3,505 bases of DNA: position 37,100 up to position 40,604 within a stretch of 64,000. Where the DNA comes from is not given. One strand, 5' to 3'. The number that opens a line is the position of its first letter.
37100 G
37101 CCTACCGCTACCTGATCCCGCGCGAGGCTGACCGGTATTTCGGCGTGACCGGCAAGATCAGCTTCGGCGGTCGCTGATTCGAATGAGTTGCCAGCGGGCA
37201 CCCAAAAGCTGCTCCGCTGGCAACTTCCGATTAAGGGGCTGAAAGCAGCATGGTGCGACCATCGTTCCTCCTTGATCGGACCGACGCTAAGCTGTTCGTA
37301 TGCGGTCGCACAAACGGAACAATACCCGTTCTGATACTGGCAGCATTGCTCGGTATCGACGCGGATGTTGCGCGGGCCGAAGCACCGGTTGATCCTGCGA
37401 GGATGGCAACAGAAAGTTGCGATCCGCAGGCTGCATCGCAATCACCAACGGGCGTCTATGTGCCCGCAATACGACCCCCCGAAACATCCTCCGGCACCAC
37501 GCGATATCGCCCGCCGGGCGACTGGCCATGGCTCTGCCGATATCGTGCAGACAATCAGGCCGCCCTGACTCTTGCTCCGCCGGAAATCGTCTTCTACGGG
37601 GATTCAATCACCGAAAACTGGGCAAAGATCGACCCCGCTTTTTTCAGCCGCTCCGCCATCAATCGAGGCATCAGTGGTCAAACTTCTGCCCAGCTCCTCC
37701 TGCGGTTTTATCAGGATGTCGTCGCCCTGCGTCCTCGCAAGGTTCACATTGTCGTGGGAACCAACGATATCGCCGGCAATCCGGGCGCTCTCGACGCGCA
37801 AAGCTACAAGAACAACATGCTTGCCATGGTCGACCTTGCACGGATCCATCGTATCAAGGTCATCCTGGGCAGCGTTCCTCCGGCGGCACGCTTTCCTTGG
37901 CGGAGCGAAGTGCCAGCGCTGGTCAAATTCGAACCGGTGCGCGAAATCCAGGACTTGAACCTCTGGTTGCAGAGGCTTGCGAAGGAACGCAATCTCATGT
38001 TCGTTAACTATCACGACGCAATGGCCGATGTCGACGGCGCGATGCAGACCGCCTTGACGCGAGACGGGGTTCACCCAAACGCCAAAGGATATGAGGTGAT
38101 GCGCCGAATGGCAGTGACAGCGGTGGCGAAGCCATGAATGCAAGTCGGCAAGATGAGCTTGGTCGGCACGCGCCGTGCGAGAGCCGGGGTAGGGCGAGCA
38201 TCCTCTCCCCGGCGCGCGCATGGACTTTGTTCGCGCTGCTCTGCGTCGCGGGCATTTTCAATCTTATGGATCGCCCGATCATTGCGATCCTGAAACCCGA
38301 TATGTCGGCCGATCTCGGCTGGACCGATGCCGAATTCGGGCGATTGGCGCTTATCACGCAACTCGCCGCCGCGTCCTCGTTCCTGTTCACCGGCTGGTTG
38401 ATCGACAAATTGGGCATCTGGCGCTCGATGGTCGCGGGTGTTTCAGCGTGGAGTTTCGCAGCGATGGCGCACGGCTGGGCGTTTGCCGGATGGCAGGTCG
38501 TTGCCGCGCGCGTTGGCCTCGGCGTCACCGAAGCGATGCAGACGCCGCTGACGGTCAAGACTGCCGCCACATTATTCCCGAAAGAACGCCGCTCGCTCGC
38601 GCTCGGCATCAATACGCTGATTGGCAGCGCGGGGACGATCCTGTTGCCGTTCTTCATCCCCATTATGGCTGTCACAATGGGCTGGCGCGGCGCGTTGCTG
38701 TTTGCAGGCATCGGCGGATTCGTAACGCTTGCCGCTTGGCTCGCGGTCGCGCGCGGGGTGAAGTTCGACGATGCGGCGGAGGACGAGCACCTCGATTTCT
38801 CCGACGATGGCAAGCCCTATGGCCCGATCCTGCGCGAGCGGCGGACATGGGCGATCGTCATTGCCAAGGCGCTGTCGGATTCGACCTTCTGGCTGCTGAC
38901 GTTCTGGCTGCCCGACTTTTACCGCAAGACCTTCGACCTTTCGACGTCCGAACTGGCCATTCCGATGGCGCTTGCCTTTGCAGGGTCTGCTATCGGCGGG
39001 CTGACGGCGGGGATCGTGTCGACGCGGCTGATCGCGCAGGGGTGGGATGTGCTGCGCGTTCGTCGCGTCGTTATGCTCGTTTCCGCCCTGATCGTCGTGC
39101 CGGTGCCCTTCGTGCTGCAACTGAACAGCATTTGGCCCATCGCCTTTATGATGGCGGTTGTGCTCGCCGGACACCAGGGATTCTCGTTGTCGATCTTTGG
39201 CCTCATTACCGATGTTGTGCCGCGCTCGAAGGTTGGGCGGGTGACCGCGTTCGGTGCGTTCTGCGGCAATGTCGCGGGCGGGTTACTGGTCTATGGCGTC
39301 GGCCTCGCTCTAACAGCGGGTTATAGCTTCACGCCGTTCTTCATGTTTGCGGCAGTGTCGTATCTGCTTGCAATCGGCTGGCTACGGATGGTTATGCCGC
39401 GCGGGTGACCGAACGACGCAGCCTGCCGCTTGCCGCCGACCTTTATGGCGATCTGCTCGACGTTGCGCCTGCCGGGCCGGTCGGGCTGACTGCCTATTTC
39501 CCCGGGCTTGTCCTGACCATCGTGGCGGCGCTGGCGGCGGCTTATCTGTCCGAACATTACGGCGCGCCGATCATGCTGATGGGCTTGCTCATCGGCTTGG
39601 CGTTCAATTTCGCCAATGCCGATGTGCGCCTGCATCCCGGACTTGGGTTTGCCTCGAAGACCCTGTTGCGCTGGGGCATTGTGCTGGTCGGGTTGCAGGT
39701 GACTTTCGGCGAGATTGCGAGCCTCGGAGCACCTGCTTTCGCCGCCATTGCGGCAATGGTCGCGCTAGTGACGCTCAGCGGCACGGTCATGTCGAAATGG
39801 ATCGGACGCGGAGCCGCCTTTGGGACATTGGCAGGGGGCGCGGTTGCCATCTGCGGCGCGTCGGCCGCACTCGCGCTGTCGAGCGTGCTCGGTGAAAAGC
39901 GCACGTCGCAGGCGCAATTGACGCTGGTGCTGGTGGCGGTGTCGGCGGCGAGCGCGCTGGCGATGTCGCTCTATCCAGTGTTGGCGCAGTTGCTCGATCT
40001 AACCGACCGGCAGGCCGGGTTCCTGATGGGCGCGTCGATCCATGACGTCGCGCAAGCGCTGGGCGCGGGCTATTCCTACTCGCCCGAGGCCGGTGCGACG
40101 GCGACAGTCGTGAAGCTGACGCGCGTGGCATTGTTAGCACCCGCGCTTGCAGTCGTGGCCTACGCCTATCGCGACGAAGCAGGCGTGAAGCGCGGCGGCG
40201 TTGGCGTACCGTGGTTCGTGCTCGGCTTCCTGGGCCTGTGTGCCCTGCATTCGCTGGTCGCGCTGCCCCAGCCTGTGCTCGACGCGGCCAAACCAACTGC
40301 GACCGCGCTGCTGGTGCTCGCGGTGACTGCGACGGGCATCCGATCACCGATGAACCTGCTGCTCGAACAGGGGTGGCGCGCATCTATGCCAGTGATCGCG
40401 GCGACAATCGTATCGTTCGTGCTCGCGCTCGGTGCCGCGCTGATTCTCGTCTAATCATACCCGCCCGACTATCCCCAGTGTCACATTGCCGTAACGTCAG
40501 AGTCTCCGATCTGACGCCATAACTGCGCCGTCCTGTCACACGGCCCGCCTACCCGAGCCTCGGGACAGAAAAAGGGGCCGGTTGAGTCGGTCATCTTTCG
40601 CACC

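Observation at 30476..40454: Complete sulfoquinovose monooxygenase (sulfo-SMO)-type catabolic locus hidden behind generic annotations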

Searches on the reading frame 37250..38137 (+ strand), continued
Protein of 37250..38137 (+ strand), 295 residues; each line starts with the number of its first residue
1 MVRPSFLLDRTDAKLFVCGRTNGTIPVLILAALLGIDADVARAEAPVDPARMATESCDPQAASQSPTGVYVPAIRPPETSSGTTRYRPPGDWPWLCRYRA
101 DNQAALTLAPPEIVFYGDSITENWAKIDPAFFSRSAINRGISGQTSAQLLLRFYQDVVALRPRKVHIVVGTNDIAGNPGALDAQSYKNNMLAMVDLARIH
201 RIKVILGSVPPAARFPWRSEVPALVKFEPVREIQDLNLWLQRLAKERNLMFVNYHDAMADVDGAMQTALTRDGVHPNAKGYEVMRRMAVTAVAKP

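Call 86: fold_search(model_id=the predicted structure, library=pdb)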
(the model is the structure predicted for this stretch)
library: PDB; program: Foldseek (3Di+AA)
matches with E <= 10: 1579; with E <= 0.001: 131
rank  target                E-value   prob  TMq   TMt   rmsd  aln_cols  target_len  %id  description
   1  4iyj_A                1.8e-19  1.00  0.61  0.83   2.7       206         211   41  Crystal structure of a putative acylhydrolase (BACUNI_03406) from Bacteroides uniformis ATCC 8492 at 1.37 A resolution (released 2013-03-06)
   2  4iyj_B                2.6e-19  1.00  0.61  0.85   2.6       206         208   42  Crystal structure of a putative acylhydrolase (BACUNI_03406) from Bacteroides uniformis ATCC 8492 at 1.37 A resolution (released 2013-03-06)
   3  3p94_C                3.7e-19  1.00  0.61  0.88   2.6       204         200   40  Crystal structure of a GDSL-like Lipase (BDI_0976) from Parabacteroides distasonis ATCC 8503 at 1.93 A resolution (released 2010-11-03)
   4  3p94_D                3.9e-19  1.00  0.61  0.88   2.5       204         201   40  Crystal structure of a GDSL-like Lipase (BDI_0976) from Parabacteroides distasonis ATCC 8503 at 1.93 A resolution (released 2010-11-03)
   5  3p94_A                6.3e-19  1.00  0.61  0.87   2.7       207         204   39  Crystal structure of a GDSL-like Lipase (BDI_0976) from Parabacteroides distasonis ATCC 8503 at 1.93 A resolution (released 2010-11-03)
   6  4hf7                  6.3e-19  1.00  0.59  0.83   2.7       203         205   43  Crystal structure of a GDSL-like lipase (BT0569) from Bacteroides thetaiotaomicron VPI-5482 at 1.77 A resolution (released 2012-10-24)
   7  9hi5_C                1.9e-18  1.00  0.59  0.83   3.3       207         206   42  Structure of scaffold FI6-focused design_02 (released 2025-12-03)
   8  4ppy_B                2.5e-18  1.00  0.60  0.84   2.7       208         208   40  Crystal structure of a putative acylhydrolase (BF3764) from Bacteroides fragilis NCTC 9343 at 2.00 A resolution (released 2014-04-02)
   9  4ppy_A                2.7e-18  1.00  0.60  0.82   2.8       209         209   40  Crystal structure of a putative acylhydrolase (BF3764) from Bacteroides fragilis NCTC 9343 at 2.00 A resolution (released 2014-04-02)
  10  9hi6_A                3.1e-18  1.00  0.58  0.79   2.9       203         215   40  Structure of scaffold FI6-focused design_04 in complex with FI6-Fab (released 2025-12-03)
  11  9hi5_B                3.2e-18  1.00  0.59  0.80   3.0       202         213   42  Structure of scaffold FI6-focused design_02 (released 2025-12-03)
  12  9hi4_D                8.0e-18  1.00  0.59  0.82   3.5       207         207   38  Structure of FI6-focused design_03 scaffold in complex with FI6-Fab (released 2025-12-03)
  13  9hi4_C                1.0e-17  1.00  0.59  0.82   3.6       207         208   39  Structure of FI6-focused design_03 scaffold in complex with FI6-Fab (released 2025-12-03)
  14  9hi5_D                2.0e-16  1.00  0.55  0.76   4.7       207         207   42  Structure of scaffold FI6-focused design_02 (released 2025-12-03)
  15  9hi5_A                8.4e-15  1.00  0.53  0.78   4.2       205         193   39  Structure of scaffold FI6-focused design_02 (released 2025-12-03)
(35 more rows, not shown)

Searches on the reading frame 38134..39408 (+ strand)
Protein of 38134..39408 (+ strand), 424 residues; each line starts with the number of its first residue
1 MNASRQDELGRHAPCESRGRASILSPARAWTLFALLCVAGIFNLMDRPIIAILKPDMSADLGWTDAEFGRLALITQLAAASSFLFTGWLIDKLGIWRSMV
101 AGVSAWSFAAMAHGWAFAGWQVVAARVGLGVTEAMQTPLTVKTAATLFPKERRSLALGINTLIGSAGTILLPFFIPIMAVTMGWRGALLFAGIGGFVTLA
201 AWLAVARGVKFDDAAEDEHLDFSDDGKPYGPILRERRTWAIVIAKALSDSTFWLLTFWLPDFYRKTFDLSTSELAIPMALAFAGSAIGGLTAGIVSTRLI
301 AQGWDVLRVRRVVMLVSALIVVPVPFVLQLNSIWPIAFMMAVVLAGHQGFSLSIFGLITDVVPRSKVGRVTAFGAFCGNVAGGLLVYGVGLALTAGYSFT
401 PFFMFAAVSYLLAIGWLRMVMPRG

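Call 3: search_protein_families(library=pfam, proteins=[window:38134-39408:+])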
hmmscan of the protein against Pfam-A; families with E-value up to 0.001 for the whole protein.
window:38134-39408:+ (424 aa): 1 family
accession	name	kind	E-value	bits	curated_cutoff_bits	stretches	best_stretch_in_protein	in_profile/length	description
PF07690.21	MFS_1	-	2.2e-41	142.4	33.4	1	36-384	1-345/347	Major Facilitator Superfamily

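Call 4: search_protein_families(library=ncbifam, proteins=[window:38134-39408:+])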
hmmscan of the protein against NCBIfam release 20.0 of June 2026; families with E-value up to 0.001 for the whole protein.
window:38134-39408:+ (424 aa): 12 families
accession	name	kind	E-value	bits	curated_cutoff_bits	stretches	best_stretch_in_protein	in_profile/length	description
TIGR00893.1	2A0114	subfamily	4e-30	105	395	1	40-413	3-391/399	D-galactonate transporter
TIGR00881.1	2A0104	subfamily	1.2e-15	57.4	407.75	1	45-403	9-379/379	phosphoglycerate transporter protein PgtP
TIGR00895.1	2A0115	subfamily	1.9e-09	37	418.55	1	29-197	15-183/398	aromatic acid/H+ symport family MFS transporter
NF012180.1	tet_MFS_43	exception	4.3e-08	32.6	999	1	23-215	13-203/484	tetracycline efflux MFS transporter Tet(43)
NF011571.1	PRK14995.1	subfamily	1.1e-07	31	701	1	28-184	3-160/493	SmvA family efflux MFS transporter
NF000025.1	MFS_efflux_tcmA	exception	4e-07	29.1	999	1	27-206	22-201/538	tetracenomycin C efflux MFS transporter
TIGR00711.1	efflux_EmrB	subfamily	6.6e-06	25.1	230.2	1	33-207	4-179/485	DHA2 family efflux MFS transporter permease subunit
NF007799.0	PRK10504.1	subfamily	0.00012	21.2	426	1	40-188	18-167/471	multidrug transporter subunit MdtD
NF033896.2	MFS_LfrA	equivalog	0.0002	20.1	825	1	24-186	13-176/504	efflux MFS transporter LfrA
NF012184.0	tet_MFS_45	exception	0.00022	20.3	975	1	31-190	14-174/458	tetracycline efflux MFS transporter Tet(45)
NF008963.0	PRK12307.1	equivalog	0.00029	20.1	637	1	42-193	29-179/426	MFS transporter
NF000089.1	qac_MFS_AB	exception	0.00048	19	900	0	25-191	13-180/514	QacA/B family quaternary ammonium compound efflux MFS transporter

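Call 78: search_solved_structures(query=window:38134-39408:+, max_evalue=0.00001)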
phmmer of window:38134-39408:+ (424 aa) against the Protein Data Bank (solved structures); distinct sequences matched with E-value up to 0.00001: 2.
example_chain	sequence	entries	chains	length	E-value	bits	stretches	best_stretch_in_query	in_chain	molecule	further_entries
6e9n_A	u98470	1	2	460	1.3e-13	53.8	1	29-419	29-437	D-galactonate transport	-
6e9o_B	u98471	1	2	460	3.3e-13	52.4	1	29-419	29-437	D-galactonate transport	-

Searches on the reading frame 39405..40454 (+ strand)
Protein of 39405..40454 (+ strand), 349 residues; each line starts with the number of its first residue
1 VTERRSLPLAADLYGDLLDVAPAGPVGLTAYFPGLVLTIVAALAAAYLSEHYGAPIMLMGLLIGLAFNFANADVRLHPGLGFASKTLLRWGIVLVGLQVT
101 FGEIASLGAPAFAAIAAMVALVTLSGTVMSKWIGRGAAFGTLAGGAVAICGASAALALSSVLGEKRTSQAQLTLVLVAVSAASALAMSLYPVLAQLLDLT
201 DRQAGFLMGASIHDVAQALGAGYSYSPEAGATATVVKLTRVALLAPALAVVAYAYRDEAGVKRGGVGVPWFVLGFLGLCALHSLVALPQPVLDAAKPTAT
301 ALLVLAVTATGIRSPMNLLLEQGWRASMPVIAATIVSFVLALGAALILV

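Call 3: search_protein_families(library=pfam, proteins=[window:39405-40454:+])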
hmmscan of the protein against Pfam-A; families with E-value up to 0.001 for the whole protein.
window:39405-40454:+ (349 aa): 1 family
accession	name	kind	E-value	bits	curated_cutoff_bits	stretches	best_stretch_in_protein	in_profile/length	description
PF03601.19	Cons_hypoth698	-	2.2e-57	194.7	24.5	1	33-326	1-300/304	Conserved hypothetical protein 698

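Call 4: search_protein_families(library=ncbifam, proteins=[window:39405-40454:+])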
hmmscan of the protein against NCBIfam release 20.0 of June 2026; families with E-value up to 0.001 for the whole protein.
window:39405-40454:+ (349 aa): 1 family
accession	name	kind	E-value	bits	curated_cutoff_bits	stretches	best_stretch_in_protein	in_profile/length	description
TIGR00698.1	TIGR00698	subfamily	1.6e-32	113.1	232.6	1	36-336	12-316/335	YeiH family putative sulfate export transporter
